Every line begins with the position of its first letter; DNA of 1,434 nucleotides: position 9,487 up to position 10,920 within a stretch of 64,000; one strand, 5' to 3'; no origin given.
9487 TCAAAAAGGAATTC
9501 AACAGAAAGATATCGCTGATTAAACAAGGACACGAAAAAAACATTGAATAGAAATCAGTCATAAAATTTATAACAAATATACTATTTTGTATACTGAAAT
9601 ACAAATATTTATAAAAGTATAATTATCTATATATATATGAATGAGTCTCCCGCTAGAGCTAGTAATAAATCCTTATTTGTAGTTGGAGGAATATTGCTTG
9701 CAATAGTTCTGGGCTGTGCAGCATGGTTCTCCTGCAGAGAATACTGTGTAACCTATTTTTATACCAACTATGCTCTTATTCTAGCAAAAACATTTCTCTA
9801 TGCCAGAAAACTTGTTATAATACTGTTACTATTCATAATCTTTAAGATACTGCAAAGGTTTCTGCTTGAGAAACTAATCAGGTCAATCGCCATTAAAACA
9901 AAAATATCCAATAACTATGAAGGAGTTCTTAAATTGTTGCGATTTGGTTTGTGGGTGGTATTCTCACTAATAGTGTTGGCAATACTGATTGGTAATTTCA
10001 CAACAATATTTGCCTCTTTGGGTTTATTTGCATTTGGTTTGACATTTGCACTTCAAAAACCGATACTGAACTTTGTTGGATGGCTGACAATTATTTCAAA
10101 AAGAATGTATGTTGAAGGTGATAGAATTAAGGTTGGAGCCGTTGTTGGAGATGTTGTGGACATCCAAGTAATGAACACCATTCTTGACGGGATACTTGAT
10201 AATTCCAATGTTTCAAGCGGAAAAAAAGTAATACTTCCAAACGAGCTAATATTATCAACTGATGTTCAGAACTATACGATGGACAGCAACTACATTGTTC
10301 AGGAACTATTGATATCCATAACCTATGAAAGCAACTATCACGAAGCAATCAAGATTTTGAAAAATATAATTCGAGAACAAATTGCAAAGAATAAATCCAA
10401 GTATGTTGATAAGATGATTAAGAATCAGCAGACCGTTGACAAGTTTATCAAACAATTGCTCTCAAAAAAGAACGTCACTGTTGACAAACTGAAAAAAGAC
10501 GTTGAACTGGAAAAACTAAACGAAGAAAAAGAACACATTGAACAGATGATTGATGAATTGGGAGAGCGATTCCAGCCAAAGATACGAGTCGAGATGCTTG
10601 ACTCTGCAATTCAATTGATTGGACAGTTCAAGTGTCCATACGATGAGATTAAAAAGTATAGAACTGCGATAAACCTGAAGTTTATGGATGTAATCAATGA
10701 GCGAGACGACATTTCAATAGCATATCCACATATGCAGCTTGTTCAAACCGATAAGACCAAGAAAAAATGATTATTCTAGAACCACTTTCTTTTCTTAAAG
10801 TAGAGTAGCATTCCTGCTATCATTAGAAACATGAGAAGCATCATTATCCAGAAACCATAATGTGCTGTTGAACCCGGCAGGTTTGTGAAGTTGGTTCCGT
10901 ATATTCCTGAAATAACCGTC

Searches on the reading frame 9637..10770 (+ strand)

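Call 14: search_protein_families(library=pfam, proteins=[window:9637-10770:+], max_evalue=0.001)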
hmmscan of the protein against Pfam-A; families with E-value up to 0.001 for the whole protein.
window:9637-10770:+ (377 aa): 2 families
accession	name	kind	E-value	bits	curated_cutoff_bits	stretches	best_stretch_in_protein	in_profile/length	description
PF00924.24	MS_channel_2nd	-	2.3e-09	37.6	20.2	1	142-214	2-67/68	Mechanosensitive ion channel, beta-domain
PF21088.3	MS_channel_1st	-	8e-05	23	23.1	1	99-140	1-42/42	Mechanosensitive ion channel, transmembrane helices 2/3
